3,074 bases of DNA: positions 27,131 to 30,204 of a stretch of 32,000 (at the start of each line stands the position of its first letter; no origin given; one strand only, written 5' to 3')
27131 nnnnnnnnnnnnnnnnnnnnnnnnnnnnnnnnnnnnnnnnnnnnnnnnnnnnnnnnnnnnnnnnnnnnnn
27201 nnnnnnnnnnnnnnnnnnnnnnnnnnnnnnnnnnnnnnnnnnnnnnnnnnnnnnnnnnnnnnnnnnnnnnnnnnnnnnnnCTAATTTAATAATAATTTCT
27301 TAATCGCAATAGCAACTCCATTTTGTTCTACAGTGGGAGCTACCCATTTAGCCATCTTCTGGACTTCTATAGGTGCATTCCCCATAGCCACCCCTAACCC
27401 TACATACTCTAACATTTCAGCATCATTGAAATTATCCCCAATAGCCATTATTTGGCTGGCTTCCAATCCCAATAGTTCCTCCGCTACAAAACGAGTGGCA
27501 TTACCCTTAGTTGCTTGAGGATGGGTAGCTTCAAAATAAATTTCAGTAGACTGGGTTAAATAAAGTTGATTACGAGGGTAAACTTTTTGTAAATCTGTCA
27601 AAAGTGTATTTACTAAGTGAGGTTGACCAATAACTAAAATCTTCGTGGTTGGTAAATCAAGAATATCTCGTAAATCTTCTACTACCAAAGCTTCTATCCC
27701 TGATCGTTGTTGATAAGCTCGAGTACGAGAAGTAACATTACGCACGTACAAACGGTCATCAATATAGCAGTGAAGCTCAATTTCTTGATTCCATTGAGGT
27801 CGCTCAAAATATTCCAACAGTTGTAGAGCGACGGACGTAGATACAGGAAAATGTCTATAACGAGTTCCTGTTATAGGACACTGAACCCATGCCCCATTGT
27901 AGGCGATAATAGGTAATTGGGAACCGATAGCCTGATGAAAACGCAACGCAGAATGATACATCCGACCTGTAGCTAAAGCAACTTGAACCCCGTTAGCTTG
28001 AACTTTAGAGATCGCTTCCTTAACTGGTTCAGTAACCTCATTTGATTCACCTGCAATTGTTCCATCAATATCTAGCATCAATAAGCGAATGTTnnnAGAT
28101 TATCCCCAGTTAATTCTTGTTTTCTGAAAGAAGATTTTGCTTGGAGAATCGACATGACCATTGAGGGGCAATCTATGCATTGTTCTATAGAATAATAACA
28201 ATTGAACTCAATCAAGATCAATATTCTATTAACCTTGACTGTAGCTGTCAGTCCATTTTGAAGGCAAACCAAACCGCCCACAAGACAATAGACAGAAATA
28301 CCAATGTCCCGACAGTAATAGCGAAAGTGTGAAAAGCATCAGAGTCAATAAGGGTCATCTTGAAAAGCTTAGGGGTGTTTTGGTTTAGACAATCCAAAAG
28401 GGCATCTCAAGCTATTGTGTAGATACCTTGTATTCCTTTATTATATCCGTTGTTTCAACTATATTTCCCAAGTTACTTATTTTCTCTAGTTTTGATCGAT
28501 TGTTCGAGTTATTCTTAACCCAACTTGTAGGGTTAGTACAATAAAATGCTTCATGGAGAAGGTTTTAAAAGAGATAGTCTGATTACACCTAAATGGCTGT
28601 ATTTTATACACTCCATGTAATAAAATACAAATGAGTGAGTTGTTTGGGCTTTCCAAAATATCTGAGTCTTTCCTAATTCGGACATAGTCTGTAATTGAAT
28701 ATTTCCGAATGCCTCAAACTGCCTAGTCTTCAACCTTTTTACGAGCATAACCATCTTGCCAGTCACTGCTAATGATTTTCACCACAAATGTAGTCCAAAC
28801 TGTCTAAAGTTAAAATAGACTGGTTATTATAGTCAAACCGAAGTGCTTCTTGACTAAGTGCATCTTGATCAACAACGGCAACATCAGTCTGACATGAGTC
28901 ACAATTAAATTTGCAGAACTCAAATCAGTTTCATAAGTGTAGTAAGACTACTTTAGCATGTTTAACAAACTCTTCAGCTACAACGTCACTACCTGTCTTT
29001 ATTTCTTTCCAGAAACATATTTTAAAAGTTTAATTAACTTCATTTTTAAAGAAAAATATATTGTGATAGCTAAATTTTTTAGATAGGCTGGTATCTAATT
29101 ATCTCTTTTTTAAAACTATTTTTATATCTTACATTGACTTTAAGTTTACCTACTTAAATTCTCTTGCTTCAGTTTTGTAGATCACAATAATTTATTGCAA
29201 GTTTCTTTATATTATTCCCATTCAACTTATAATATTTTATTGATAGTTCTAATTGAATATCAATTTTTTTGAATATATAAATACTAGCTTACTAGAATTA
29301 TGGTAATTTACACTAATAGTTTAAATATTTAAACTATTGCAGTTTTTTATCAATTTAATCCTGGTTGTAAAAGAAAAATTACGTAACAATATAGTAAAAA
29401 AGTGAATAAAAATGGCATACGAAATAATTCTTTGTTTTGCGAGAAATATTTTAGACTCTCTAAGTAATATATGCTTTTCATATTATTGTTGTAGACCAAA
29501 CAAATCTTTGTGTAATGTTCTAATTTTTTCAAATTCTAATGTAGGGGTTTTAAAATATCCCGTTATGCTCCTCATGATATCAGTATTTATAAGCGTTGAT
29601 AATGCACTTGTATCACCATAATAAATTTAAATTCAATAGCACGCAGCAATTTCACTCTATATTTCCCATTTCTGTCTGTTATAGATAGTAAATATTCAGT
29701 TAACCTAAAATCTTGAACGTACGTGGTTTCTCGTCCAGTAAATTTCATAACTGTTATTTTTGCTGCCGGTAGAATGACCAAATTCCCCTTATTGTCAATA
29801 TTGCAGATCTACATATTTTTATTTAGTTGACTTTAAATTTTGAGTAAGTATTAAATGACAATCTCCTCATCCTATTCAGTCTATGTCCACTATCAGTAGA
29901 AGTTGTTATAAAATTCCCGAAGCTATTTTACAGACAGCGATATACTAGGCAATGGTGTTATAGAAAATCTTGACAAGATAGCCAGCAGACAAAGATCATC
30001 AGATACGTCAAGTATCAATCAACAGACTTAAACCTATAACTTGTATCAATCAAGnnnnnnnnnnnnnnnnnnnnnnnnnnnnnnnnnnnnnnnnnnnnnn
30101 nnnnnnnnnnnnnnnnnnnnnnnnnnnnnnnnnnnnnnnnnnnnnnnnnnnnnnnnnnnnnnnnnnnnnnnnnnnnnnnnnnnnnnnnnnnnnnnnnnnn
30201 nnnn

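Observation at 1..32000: Coding density below 50% with ultra-AT-rich spacers: a snapshot of ongoing genome erosion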

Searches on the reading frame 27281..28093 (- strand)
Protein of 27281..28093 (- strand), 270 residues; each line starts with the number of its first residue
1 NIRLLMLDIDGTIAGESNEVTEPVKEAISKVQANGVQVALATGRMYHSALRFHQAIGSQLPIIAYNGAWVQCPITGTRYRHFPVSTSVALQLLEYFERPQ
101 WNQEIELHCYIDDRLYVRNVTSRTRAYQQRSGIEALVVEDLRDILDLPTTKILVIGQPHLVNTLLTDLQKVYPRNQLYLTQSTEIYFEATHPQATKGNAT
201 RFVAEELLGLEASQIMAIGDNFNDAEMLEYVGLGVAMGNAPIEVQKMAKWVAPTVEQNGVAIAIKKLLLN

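Call 23: find_homologous_proteins(query=window:27281-28093:-, max_evalue=1e-60)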
Query window:27281-28093:- (270 aa): 2309 proteins with E <= 1e-60 among 5126 candidates; the best 120 are listed.
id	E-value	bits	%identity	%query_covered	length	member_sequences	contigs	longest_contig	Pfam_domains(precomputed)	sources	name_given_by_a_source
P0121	1.1e-158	544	91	100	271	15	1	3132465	PF00702.33,PF08282.19,PF05116.20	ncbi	ncbi:MAG: Cof-type HAD-IIB family hydrolase [cyanobacterium endosymbiont of Rhopalodia inflata]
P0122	8.9e-154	528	89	100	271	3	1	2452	PF00702.33,PF08282.19,PF05116.20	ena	-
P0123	3.3e-153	526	87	100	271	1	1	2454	PF00702.33,PF08282.19,PF05116.20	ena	-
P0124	2.4e-150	517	84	100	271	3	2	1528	PF00702.33,PF08282.19,PF05116.20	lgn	-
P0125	3.0e-148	510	85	100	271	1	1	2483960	PF00702.33,PF08282.19,PF05116.20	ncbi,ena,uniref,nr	ncbi:Cof-type HAD-IIB family hydrolase [Cyanobacterium sp. uoEpiScrs1]|uniref:Cof-type HAD-IIB famil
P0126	5.2e-148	509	83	100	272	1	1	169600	PF00702.33,PF08282.19,PF05116.20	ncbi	-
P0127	2.0e-135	468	76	100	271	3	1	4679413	PF00702.33,PF08282.19,PF05116.20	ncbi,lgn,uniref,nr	ncbi:Cof-like hydrolase [Rippkaea orientalis PCC 8801]|uniref:Cof-like hydrolase n=1 Tax=Rippkaea or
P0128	1.2e-129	449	72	100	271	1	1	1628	PF00702.33,PF08282.19,PF05116.20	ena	-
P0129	5.3e-129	447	72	100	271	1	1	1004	PF00702.33,PF08282.19,PF05116.20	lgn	-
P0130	1.9e-125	435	70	100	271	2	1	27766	PF00702.33,PF08282.19,PF05116.20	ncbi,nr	ncbi:MAG TPA: Cof-type HAD-IIB family hydrolase [Cyanothece sp. UBA12306]|nr:Cof-type HAD-IIB family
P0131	1.4e-119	416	69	100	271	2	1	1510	PF00702.33,PF08282.19,PF05116.20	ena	-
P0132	6.4e-119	414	69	100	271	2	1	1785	PF00702.33,PF08282.19,PF05116.20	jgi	jgi:Cof subfamily protein (haloacid dehalogenase superfamily)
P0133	1.2e-118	413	67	100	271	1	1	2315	PF00702.33,PF08282.19,PF05116.20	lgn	-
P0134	5.8e-117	408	66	100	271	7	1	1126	PF00702.33,PF08282.19,PF05116.20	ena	-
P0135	1.5e-116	406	66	100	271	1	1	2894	PF00702.33,PF08282.19,PF05116.20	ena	-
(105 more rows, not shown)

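Call 24: find_encoding_contigs(protein=P0126, flank=10000, max_places=1)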
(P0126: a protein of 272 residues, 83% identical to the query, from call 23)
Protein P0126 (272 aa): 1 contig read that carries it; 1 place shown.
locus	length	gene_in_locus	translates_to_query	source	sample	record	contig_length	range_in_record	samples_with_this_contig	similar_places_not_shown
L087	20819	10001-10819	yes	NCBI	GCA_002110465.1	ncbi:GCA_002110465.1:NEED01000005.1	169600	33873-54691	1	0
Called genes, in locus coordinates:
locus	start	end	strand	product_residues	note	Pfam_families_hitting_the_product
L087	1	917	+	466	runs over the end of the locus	PF04055:Radical_SAM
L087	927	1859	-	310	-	PF00561:Abhydrolase_1, PF12146:Hydrolase_4 (weak), PF12697:Abhydrolase_6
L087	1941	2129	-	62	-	PF14255:Zn_ribbon_21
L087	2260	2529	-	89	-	PF01241:PSI_PSAK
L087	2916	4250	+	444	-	PF13433:Peripla_BP_5, PF13458:Peripla_BP_6, PF01094:ANF_receptor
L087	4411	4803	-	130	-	PF01329:Pterin_4a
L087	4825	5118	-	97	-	-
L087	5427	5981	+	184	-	PF09988:DUF2227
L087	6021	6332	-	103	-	PF00420:Oxidored_q2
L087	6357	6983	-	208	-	PF00499:Oxidored_q3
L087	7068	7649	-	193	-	PF13746:Fer4_18 (faint), PF13534:Fer4_17 (faint), PF00037:Fer4 (weak), PF13183:Fer4_8 (weak), PF13237:Fer4_10, PF12838:Fer4_7, PF13187:Fer4_9 (weak), PF00037:Fer4 (weak), +4 more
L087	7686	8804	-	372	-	PF00146:NADHdh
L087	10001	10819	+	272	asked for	PF00702:Hydrolase (weak), PF08282:Hydrolase_3, PF05116:S6PP (weak)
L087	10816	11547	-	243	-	PF20582:UPF0758_N, PF04002:RadC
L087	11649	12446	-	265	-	PF12705:PDDEXK_1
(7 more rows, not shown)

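Call 25: find_encoding_contigs(protein=P0121, flank=10000, max_places=1)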
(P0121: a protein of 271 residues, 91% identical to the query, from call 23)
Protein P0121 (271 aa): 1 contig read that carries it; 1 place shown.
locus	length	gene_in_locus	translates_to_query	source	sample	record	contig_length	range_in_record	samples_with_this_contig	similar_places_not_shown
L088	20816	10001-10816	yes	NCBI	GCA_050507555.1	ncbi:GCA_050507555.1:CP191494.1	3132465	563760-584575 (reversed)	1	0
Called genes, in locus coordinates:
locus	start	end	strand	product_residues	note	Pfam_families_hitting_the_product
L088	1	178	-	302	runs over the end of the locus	PF27536:UbiB_helical (weak)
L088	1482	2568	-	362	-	PF03109:ABC1, PF00069:Pkinase (faint), PF01636:APH (faint)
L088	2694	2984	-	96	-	PF02325:CCB3_YggT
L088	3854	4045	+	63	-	-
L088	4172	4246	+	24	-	-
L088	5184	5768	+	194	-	PF09988:DUF2227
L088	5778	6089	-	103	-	PF00420:Oxidored_q2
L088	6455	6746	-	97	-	PF00499:Oxidored_q3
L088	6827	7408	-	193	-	PF13746:Fer4_18 (faint), PF13484:Fer4_16 (faint), PF14697:Fer4_21 (faint), PF00037:Fer4 (weak), PF13237:Fer4_10, PF12838:Fer4_7, PF13187:Fer4_9 (weak), PF00037:Fer4 (weak), +2 more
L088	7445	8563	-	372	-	PF00146:NADHdh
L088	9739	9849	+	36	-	-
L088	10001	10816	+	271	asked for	PF00702:Hydrolase (weak), PF08282:Hydrolase_3, PF05116:S6PP (weak)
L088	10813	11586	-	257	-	PF02548:Pantoate_transf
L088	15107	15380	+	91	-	PF07176:DUF1400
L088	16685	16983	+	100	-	PF00497:SBP_bac_3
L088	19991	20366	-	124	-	PF02390:Methyltransf_4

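Call 26: find_encoding_contigs(protein=P0125, flank=10000, max_places=1)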
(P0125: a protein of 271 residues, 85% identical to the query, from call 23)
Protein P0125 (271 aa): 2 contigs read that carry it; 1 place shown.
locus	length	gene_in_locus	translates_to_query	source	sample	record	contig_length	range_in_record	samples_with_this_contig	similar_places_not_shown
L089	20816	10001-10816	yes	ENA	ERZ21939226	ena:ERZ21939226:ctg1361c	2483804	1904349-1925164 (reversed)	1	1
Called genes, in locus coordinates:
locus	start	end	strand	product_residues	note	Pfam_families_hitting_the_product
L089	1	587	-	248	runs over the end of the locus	PF01940:DUF92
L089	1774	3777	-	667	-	PF03109:ABC1, PF00069:Pkinase (faint), PF01636:APH (faint), PF27536:UbiB_helical (weak)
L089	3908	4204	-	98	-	PF02325:CCB3_YggT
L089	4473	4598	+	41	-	-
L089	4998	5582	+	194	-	PF09988:DUF2227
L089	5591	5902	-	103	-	PF00420:Oxidored_q2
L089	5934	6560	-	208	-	PF00499:Oxidored_q3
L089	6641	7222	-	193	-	PF13746:Fer4_18 (faint), PF13484:Fer4_16 (faint), PF00037:Fer4 (weak), PF13183:Fer4_8 (weak), PF13237:Fer4_10, PF12838:Fer4_7, PF13187:Fer4_9 (weak), PF00037:Fer4 (weak), +2 more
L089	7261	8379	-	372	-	PF00146:NADHdh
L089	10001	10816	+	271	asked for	PF00702:Hydrolase (weak), PF08282:Hydrolase_3, PF05116:S6PP (weak)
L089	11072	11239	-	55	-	-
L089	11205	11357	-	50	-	-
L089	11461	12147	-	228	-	PF13489:Methyltransf_23, PF08241:Methyltransf_11, PF08242:Methyltransf_12, PF13649:Methyltransf_25, PF13847:Methyltransf_31, PF07109:Mg-por_mtran_C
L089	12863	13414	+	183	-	PF07176:DUF1400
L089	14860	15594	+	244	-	PF00497:SBP_bac_3, PF10613:Lig_chan-Glu_bd (weak)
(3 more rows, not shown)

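Call 27: find_encoding_contigs(protein=P0127, flank=10000, max_places=1)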
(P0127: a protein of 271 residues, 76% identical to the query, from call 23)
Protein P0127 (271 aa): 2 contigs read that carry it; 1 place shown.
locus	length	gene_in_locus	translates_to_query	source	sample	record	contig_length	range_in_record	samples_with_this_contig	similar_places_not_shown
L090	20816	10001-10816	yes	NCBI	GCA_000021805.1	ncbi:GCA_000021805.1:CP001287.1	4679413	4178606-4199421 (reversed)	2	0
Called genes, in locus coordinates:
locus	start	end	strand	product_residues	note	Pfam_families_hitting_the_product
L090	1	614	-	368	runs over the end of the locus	PF13413:HTH_25, PF13464:RodZ_C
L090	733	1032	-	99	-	PF12159:DUF3593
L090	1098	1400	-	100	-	PF10693:DUF2499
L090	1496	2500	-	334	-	PF02951:GSH-S_N, PF02955:GSH-S_ATP, PF08443:RimK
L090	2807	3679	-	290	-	PF01048:PNP_UDP_1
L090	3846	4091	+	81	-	-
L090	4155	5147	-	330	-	PF13613:HTH_Tnp_4, PF01609:DDE_Tnp_1, PF13359:DDE_Tnp_4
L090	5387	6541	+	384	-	-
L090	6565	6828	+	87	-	PF10049:DUF2283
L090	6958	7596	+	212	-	-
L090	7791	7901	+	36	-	-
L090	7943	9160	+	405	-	PF12704:MacB_PCD, PF02687:FtsX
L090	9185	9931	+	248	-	PF13489:Methyltransf_23 (weak), PF13847:Methyltransf_31, PF08241:Methyltransf_11, PF08242:Methyltransf_12, PF13649:Methyltransf_25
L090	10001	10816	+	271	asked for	PF00702:Hydrolase (weak), PF08282:Hydrolase_3, PF05116:S6PP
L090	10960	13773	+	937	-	PF23598:LRR_14, PF13855:LRR_8, PF23598:LRR_14, PF13855:LRR_8, PF23598:LRR_14, PF00025:Arf, PF00071:Ras, PF04670:Gtr1_RagA, +9 more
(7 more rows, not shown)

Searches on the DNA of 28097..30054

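Call 35: search_rna_families(source=window, start=28097, end=30054, threshold=evalue, max_evalue=1)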
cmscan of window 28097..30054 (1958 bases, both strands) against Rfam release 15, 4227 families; matches with E-value up to 1: 0.
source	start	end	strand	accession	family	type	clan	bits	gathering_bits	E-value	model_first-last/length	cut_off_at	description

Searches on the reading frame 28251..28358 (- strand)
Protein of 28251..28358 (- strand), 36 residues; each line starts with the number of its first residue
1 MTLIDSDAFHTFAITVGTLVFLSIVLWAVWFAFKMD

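Call 41: search_protein_families(library=ncbifam, max_evalue=0.01, proteins=[window:28251-28358:-])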
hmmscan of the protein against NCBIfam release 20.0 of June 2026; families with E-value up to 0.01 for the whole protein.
seq(36 aa): 0 families

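Call 55: list_cluster_members(proteins=[window:28251-28358:-, L090:7791-7898:+, L087:9833-9940:+])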
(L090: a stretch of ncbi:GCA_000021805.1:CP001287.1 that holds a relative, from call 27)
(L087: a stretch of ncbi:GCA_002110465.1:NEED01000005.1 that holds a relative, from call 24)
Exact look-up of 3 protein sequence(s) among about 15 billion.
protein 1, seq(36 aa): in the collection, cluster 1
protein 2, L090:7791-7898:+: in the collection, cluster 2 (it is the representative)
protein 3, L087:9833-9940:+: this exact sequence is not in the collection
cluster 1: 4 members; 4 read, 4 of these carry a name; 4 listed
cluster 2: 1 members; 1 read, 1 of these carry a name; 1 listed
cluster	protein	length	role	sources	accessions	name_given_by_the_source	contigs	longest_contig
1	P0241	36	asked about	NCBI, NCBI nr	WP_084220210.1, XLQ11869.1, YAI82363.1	MAG: delta-aminolevulinic acid dehydratase [cyanobacterium endosymbiont of Epithemia ... | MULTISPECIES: delta-aminolevulinic acid dehydratase [unclassified Cyanobacteriota]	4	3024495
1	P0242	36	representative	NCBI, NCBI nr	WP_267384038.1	delta-aminolevulinic acid dehydratase [Cyanobacterium sp. uoEpiScrs1]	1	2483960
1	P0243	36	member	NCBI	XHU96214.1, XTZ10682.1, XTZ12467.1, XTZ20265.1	MAG: delta-aminolevulinic acid dehydratase [cyanobacterium endosymbiont of Rhopalodia ...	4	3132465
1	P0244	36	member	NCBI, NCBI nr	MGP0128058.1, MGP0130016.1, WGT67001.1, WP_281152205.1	MAG: delta-aminolevulinic acid dehydratase [cyanobacterium endosymbiont of Rhopalodia ... | delta-aminolevulinic acid dehydratase [cyanobacterium endosymbiont of Epithemia ...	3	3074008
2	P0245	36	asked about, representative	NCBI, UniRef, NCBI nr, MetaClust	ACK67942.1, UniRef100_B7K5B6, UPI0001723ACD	hypothetical protein PCC8801_4003 [Rippkaea orientalis PCC 8801] | Uncharacterized protein n=1 Tax=Rippkaea orientalis (strain PCC 8801 / RF-1) TaxID=41431 ... | status=active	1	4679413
